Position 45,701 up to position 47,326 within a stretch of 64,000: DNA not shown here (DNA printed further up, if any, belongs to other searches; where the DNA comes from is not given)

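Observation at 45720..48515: Lower-GC islet: IPCT/DIPPS-type bifunctional enzyme paired with a PfkB kinase instead of an inositol-phosphate synthase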

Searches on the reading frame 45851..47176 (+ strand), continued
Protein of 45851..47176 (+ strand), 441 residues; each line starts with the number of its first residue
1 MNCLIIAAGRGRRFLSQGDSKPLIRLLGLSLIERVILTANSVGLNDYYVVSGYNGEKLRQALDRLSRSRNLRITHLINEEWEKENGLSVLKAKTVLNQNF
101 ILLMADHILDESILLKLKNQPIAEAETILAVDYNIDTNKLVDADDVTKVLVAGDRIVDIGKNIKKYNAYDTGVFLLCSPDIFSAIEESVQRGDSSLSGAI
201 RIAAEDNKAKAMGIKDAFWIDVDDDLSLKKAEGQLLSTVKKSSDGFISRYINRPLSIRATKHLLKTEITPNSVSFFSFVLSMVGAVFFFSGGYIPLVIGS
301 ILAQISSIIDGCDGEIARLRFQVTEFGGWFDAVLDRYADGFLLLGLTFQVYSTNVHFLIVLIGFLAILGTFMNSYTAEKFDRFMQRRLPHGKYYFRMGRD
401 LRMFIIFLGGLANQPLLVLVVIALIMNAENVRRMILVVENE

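Call 12: find_homologous_proteins(query=window:45851-47176:+)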
Query window:45851-47176:+ (441 aa): 2603 proteins with E <= 0.001 among 8000 candidates; the best 120 are listed.
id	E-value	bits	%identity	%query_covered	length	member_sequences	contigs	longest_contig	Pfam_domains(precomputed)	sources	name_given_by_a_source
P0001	4.9e-284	959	100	100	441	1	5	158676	PF01066.27,PF12804.14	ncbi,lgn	ncbi:MAG: CDP-alcohol phosphatidyltransferase family protein [Candidatus Methylomirabilales bacteriu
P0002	1.2e-224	764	79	100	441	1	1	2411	PF00483.30,PF01066.27,PF12804.14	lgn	-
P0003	6.0e-216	735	75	100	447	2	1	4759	PF01066.27,PF12804.14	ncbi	ncbi:MAG: CDP-alcohol phosphatidyltransferase family protein [Candidatus Methylomirabilales bacteriu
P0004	7.0e-216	735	75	100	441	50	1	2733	PF01066.27,PF12804.14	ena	-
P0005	2.0e-210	717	73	98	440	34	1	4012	PF00483.30,PF01066.27,PF12804.14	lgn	-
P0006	1.4e-206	704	71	100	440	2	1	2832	PF00483.30,PF01066.27,PF12804.14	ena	-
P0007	6.1e-205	699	71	100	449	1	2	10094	PF01066.27,PF12804.14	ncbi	-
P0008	5.8e-204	696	71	100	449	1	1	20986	PF00483.30,PF01066.27,PF12804.14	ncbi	-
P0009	7.3e-204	695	71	100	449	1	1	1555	PF00483.30,PF01066.27,PF12804.14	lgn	-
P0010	7.7e-203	692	70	100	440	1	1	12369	PF01066.27,PF12804.14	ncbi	-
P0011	1.4e-202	691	70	100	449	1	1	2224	PF00483.30,PF01066.27,PF12804.14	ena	-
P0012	4.0e-202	690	70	100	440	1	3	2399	PF00483.30,PF01066.27,PF12804.14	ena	-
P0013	4.4e-202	689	70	100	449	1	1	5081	PF01066.27,PF12804.14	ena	-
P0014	8.3e-202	689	71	100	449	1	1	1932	PF00483.30,PF01066.27,PF12804.14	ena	-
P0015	8.7e-202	689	71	100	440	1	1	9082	PF01066.27,PF12804.14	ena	-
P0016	1.4e-201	688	71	100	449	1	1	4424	PF00483.30,PF01066.27,PF12804.14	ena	-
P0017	1.9e-201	687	70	100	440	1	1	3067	PF01066.27,PF12804.14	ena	-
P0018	3.4e-201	687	70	100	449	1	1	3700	PF00483.30,PF01066.27,PF12804.14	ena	-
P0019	3.4e-201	687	70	99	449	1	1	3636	PF00483.30,PF01066.27,PF12804.14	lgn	-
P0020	4.3e-201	686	70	100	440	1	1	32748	PF00483.30,PF01066.27,PF12804.14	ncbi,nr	ncbi:MAG: NTP transferase domain-containing protein [candidate division WOR-3 bacterium]|nr:NTP tran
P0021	4.5e-201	686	70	99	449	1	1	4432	PF00483.30,PF01066.27,PF12804.14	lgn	-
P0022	6.0e-201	686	70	100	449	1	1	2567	PF00483.30,PF01066.27,PF12804.14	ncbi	-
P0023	7.4e-201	685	70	99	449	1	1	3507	PF00483.30,PF01066.27,PF12804.14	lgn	-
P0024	7.5e-201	685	70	100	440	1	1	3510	PF00483.30,PF01066.27,PF12804.14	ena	-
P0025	1.0e-200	685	70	100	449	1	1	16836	PF00483.30,PF01066.27,PF12804.14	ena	-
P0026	7.0e-200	682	70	100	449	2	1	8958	PF00483.30,PF01066.27,PF12804.14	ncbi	-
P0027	7.0e-200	682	70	100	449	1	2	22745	PF00483.30,PF01066.27,PF12804.14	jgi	jgi:1L-myo-inositol 1-phosphate cytidylyltransferase / CDP-L-myo-inositol myo-inositolphosphotransfe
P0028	7.1e-200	682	70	99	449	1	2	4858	PF00483.30,PF01066.27,PF12804.14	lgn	-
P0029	1.4e-199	681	69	100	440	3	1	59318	PF00483.30,PF01066.27,PF12804.14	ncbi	-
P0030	1.7e-199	681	69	100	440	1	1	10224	PF01066.27,PF12804.14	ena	-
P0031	2.8e-199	680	70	100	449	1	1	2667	PF00483.30,PF01066.27,PF12804.14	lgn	-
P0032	3.4e-199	680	69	100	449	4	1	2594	PF01066.27,PF12804.14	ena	-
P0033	3.5e-199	680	70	99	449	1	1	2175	PF00483.30,PF01066.27,PF12804.14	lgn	-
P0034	3.9e-199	680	69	100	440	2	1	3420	PF00483.30,PF01066.27,PF12804.14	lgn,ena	-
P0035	4.3e-199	680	70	100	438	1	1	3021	PF00483.30,PF01066.27,PF12804.14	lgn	-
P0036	5.0e-199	679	71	99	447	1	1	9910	PF00483.30,PF01066.27,PF12804.14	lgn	-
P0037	6.4e-199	679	69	100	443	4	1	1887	PF00483.30,PF01066.27,PF12804.14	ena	-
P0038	8.3e-199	679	70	100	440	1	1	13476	PF00483.30,PF01066.27,PF12804.14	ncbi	ncbi:MAG: NTP transferase domain-containing protein [Actinomycetota bacterium]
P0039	9.5e-199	678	70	100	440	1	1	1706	PF00483.30,PF01066.27,PF12804.14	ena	-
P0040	1.4e-198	678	70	99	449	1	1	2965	PF00483.30,PF01066.27,PF12804.14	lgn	-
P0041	1.7e-198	678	69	100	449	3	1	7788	PF00483.30,PF01066.27,PF12804.14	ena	-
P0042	2.1e-198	677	69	100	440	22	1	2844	PF00483.30,PF01066.27,PF12804.14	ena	-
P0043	2.7e-198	677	68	100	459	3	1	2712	PF00483.30,PF01066.27,PF12804.14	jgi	jgi:CDP-L-myo-inositol myo-inositolphosphotransferase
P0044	2.7e-198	677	70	99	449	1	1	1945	PF00483.30,PF01066.27,PF12804.14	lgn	-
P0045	2.8e-198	677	70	100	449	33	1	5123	PF01066.27,PF12804.14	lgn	-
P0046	3.1e-198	677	70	99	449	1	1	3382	PF00483.30,PF01066.27,PF12804.14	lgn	-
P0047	3.2e-198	677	69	100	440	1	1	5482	PF00483.30,PF01066.27,PF12804.14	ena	-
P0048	4.6e-198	676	69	100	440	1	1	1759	PF00483.30,PF01066.27,PF12804.14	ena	-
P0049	4.7e-198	676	70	99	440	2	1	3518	PF00483.30,PF01066.27,PF12804.14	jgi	jgi:choline kinase/phosphatidylglycerophosphate synthase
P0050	6.0e-198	676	70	100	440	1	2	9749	PF00483.30,PF01066.27,PF12804.14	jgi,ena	-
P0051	1.0e-197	675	70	100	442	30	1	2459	PF00483.30,PF01066.27,PF12804.14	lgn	-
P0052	1.1e-197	675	69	100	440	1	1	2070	PF00483.30,PF01066.27,PF12804.14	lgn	-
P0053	1.5e-197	675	69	100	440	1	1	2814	PF00483.30,PF01066.27,PF12804.14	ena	-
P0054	4.9e-197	673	69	100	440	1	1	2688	PF00483.30,PF01066.27,PF12804.14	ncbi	-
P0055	4.9e-197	673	69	100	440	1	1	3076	PF00483.30,PF01066.27,PF12804.14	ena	-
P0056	6.1e-197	673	69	100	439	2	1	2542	PF00483.30,PF01066.27,PF12804.14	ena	-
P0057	8.0e-197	672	67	100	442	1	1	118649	PF00483.30,PF01066.27,PF12804.14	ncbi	ncbi:MAG: NTP transferase domain-containing protein [Candidatus Methylomirabilales bacterium]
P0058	8.2e-197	672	69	100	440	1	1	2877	PF00483.30,PF01066.27,PF12804.14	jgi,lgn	-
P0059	8.7e-197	672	69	99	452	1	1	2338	PF00483.30,PF01066.27,PF12804.14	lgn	-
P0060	1.0e-196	672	68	100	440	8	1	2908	PF00483.30,PF01066.27,PF12804.14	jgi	-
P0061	1.2e-196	672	69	100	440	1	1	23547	PF00483.30,PF01066.27,PF12804.14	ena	-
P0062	2.0e-196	671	70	94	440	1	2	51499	PF00483.30,PF01066.27,PF12804.14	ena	-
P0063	2.3e-196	671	68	100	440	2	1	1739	PF00483.30,PF01066.27,PF12804.14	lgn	-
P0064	5.8e-196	669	68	100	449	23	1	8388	PF00483.30,PF01066.27,PF12804.14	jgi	-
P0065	2.2e-195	667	68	100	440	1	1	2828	PF00483.30,PF01066.27,PF12804.14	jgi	-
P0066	2.5e-195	667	68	100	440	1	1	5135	PF00483.30,PF01066.27,PF12804.14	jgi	-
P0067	2.6e-195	667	68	99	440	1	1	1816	PF00483.30,PF01066.27,PF12804.14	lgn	-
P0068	2.9e-195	667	68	100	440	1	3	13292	PF00483.30,PF01066.27,PF12804.14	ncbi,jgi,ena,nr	ncbi:MAG: NTP transferase domain-containing protein [Deltaproteobacteria bacterium]|nr:NTP transfera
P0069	3.2e-195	667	68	100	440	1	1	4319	PF00483.30,PF01066.27,PF12804.14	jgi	-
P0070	3.8e-195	667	68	100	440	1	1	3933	PF00483.30,PF01066.27,PF12804.14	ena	-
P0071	5.5e-195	666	68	100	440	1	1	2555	PF00483.30,PF01066.27,PF12804.14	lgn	-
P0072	5.6e-195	666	67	100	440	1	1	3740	PF00483.30,PF01066.27,PF12804.14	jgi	jgi:CDP-L-myo-inositol myo-inositolphosphotransferase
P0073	1.1e-194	665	68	100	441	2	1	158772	PF00483.30,PF01066.27,PF12804.14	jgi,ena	-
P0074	1.1e-194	665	68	100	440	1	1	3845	PF00483.30,PF01066.27,PF12804.14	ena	-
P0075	1.5e-194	665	68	100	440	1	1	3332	PF00483.30,PF01066.27,PF12804.14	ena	-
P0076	3.8e-194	663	67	100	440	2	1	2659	PF00483.30,PF01066.27,PF12804.14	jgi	jgi:CDP-L-myo-inositol myo-inositolphosphotransferase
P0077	6.0e-194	663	67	100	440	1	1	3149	PF00483.30,PF01066.27,PF12804.14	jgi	-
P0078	6.0e-194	663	68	100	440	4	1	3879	PF00483.30,PF01066.27,PF12804.14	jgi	-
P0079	7.8e-194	662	68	100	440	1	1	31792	PF00483.30,PF01066.27,PF12804.14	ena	-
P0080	1.3e-193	662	67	100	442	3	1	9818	PF00483.30,PF01066.27,PF12804.14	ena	-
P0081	2.1e-193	661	67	100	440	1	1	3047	PF00483.30,PF01066.27,PF12804.14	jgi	jgi:CDP-L-myo-inositol myo-inositolphosphotransferase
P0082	4.2e-193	660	67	99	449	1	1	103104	PF00483.30,PF01066.27,PF12804.14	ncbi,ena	-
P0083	1.6e-192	658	68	100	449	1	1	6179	PF00483.30,PF01066.27,PF12804.14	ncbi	-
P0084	3.1e-192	657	66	100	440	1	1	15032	PF00483.30,PF01066.27,PF12804.14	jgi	jgi:choline kinase/phosphatidylglycerophosphate synthase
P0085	7.1e-192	656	67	100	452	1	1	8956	PF00483.30,PF01066.27,PF12804.14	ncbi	-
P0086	7.1e-192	656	67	100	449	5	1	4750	PF00483.30,PF01066.27,PF12804.14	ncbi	-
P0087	7.8e-192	656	66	100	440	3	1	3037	PF00483.30,PF01066.27,PF12804.14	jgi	-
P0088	9.5e-192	655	68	100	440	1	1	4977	PF00483.30,PF01066.27,PF12804.14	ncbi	-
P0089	1.1e-191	655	67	100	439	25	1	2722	PF00483.30,PF01066.27,PF12804.14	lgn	-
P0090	2.5e-191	654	66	100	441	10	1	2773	PF00483.30,PF01066.27,PF12804.14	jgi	-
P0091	3.2e-191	654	67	100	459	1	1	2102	PF00483.30,PF01066.27,PF12804.14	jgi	jgi:CDP-L-myo-inositol myo-inositolphosphotransferase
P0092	6.2e-191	653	66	100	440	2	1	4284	PF00483.30,PF01066.27,PF12804.14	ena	-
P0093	7.5e-191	652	67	100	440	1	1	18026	PF00483.30,PF01066.27,PF12804.14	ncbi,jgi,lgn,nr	ncbi:CDP-L-myo-inositol myo-inositolphosphotransferase [Methanophagales archaeon]|nr:CDP-L-myo-inosi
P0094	1.4e-190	652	67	100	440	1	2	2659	PF00483.30,PF01066.27,PF12804.14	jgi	jgi:CDP-L-myo-inositol myo-inositolphosphotransferase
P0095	2.6e-190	651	67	100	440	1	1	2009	PF01066.27,PF12804.14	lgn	-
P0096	3.1e-190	650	66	100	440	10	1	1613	PF00483.30,PF01066.27,PF12804.14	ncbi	-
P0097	4.2e-190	650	67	100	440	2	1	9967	PF00483.30,PF01066.27,PF12804.14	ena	-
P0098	4.2e-190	650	66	100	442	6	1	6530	PF00483.30,PF01066.27,PF12804.14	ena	-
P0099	5.9e-190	650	66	100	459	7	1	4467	PF00483.30,PF01066.27,PF12804.14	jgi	-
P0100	6.6e-190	649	67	98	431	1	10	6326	PF01066.27,PF12804.14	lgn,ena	-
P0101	1.0e-189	649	67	100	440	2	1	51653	PF00483.30,PF01066.27,PF12804.14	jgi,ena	-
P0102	1.3e-189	648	66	100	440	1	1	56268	PF00483.30,PF01066.27,PF12804.14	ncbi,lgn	-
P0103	2.1e-189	648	67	100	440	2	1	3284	PF00483.30,PF01066.27,PF12804.14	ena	-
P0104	2.9e-189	647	66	100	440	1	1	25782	PF00483.30,PF01066.27,PF12804.14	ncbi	-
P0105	3.0e-189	647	66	100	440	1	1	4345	PF00483.30,PF01066.27,PF12804.14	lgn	-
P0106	3.2e-189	647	67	99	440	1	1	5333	PF00483.30,PF01066.27,PF12804.14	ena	-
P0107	5.6e-189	646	66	100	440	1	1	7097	PF00483.30,PF01066.27,PF12804.14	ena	-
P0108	4.0e-188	644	66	100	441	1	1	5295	PF00483.30,PF01066.27,PF12804.14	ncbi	-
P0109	6.3e-188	643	66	100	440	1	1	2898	PF00483.30,PF01066.27,PF12804.14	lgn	-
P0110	1.2e-187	642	65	100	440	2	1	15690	PF00483.30,PF01066.27,PF12804.14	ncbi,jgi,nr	ncbi:MAG: NTP transferase domain-containing protein [Deltaproteobacteria bacterium]|nr:NTP transfera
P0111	2.7e-187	641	66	99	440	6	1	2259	PF00483.30,PF01066.27,PF12804.14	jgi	-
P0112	1.5e-186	638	65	99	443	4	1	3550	PF00483.30,PF01066.27,PF12804.14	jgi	jgi:CDP-L-myo-inositol myo-inositolphosphotransferase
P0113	5.5e-186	636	65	100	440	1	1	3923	PF00483.30,PF01066.27,PF12804.14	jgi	-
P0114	4.0e-185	634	65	99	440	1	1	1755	PF00483.30,PF01066.27,PF12804.14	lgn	-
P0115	4.0e-185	634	65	99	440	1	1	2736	PF00483.30,PF01066.27,PF12804.14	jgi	-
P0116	9.2e-185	632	63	100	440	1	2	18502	PF00483.30,PF01066.27,PF12804.14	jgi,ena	-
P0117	1.4e-184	632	64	100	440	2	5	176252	PF00483.30,PF01066.27,PF12804.14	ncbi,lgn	-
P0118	1.7e-184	632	65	99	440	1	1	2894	PF00483.30,PF01066.27,PF12804.14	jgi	-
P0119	3.0e-184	631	64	100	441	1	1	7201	PF00483.30,PF01066.27,PF12804.14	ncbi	-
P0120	3.5e-184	631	64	100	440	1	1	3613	PF00483.30,PF01066.27,PF12804.14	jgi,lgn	-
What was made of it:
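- The host is identified from the exact protein, which NCBI names as coming from a Candidatus Methylomirabilales MAG (call 12).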

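Call 14: find_encoding_contigs(protein=P0057, flank=8000, max_places=2)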
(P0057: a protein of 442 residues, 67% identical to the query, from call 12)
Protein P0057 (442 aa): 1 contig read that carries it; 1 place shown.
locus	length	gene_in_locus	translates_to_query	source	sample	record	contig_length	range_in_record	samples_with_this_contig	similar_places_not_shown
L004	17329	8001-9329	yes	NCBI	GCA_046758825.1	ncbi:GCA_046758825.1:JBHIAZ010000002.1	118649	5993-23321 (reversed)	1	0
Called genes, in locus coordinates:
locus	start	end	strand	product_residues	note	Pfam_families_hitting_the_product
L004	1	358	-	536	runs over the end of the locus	PF02776:TPP_enzyme_N, PF00205:TPP_enzyme_M, PF02775:TPP_enzyme_C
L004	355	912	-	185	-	PF00293:NUDIX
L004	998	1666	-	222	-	PF03070:TENA_THI-4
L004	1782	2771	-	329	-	PF01926:MMR_HSR1, PF02421:FeoB_N, PF02824:TGS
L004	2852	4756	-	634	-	PF01134:GIDA, PF07992:Pyr_redox_2 (weak), PF12831:FAD_oxidored (weak), PF21680:GIDA_C_1st, PF13932:SAM_GIDA_C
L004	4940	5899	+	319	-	PF04055:Radical_SAM, PF16199:Radical_SAM_C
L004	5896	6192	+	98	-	-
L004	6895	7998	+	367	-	PF01658:Inos-1-P_synth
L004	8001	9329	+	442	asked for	PF00483:NTP_transferase, PF12804:NTP_transf_3, PF01066:CDP-OH_P_transf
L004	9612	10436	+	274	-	PF01261:AP_endonuc_2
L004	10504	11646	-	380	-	PF00291:PALP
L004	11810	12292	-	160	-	PF06146:PsiE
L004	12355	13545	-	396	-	-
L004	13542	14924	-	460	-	PF01654:Cyt_bd_oxida_I, PF13442:Cytochrome_CBB3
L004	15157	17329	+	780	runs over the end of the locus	PF13598:DUF4139 (weak), PF07210:DUF1416 (weak), PF11974:bMG3 (weak), PF13620:CarboxypepD_reg, PF13715:CarbopepD_reg_2 (weak), PF17210:SdrD_B (weak), PF22904:NOMO1-like_2nd (faint)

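Call 15: find_encoding_contigs(protein=P0020, flank=8000, max_places=2)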
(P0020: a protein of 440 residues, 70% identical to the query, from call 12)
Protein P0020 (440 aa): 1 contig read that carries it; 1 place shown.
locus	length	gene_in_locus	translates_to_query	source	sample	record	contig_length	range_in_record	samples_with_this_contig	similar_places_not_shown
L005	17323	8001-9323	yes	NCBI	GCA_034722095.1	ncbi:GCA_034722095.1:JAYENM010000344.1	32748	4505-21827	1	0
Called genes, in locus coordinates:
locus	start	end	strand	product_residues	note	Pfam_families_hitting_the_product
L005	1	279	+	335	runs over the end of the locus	PF04613:LpxD, PF24894:Hexapep_GlmU (faint), PF25084:LbH_EIF2B, PF25087:GMPPB_C (faint), PF00132:Hexapep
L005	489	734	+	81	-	-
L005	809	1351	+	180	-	PF01613:Flavin_Reduct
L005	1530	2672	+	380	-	PF04055:Radical_SAM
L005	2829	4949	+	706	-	PF06452:CBM9_1 (weak), PF19313:DUF5916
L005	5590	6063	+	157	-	-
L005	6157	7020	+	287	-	PF01145:Band_7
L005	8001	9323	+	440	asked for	PF00483:NTP_transferase, PF12804:NTP_transf_3, PF01066:CDP-OH_P_transf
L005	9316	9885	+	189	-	PF13875:DUF4202, PF01966:HD (weak)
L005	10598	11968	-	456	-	PF01548:DEDD_Tnp_IS110, PF02371:Transposase_20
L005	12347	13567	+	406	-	PF00079:Serpin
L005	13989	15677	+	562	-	PF03065:Glyco_hydro_57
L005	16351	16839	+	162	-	PF12641:Flavodoxin_3, PF12724:Flavodoxin_5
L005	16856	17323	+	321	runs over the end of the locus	PF02540:NAD_synthase (faint), PF00733:Asn_synthase (faint), PF01171:ATP_bind_3 (weak), PF00958:GMP_synt_C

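Call 16: find_encoding_contigs(protein=P0093, flank=8000, max_places=2)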
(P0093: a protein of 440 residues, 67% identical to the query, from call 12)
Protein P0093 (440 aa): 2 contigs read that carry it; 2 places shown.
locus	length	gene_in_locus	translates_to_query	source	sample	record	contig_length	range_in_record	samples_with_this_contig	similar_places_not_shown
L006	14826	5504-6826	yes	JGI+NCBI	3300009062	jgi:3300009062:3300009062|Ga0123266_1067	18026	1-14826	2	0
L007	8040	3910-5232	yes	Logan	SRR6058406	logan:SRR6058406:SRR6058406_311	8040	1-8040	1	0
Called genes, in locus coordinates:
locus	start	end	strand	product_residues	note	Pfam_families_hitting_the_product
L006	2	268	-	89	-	?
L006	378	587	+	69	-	PF00125:Histone (weak), PF00808:CBFD_NFYB_HMF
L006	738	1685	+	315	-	PF00633:HHH (faint), PF11731:Cdd1 (faint), PF12826:HHH_2 (weak), PF14520:HHH_5, PF00154:RecA_N, PF13481:AAA_25 (weak), PF06745:ATPase (weak), PF08423:Rad51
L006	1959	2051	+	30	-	-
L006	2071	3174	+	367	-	PF01658:Inos-1-P_synth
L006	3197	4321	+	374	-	PF13439:Glyco_transf_4, PF00534:Glycos_transf_1, PF13692:Glyco_trans_1_4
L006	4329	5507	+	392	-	PF04041:Glyco_hydro_130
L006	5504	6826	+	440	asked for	PF00483:NTP_transferase, PF12804:NTP_transf_3, PF01066:CDP-OH_P_transf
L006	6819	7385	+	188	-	PF13875:DUF4202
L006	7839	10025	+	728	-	PF00009:GTP_EFTU, PF22042:EF-G_D2, PF03144:GTP_EFTU_D2, PF14492:EFG_III, PF03764:EFG_IV, PF00679:EFG_C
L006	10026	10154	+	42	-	-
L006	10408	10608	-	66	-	PF00125:Histone, PF00808:CBFD_NFYB_HMF, PF02969:TAF (weak)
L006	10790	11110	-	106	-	-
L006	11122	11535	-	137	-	PF00881:Nitroreductase (faint), PF14512:TM1586_NiRdase (weak)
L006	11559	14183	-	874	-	PF01074:Glyco_hydro_38N, PF09261:Alpha-mann_mid, PF07748:Glyco_hydro_38C, PF17677:Glyco_hydro38C2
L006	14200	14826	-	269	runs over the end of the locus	PF00702:Hydrolase (faint), PF05116:S6PP (faint), PF08282:Hydrolase_3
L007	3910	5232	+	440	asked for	PF00483:NTP_transferase, PF12804:NTP_transf_3, PF01066:CDP-OH_P_transf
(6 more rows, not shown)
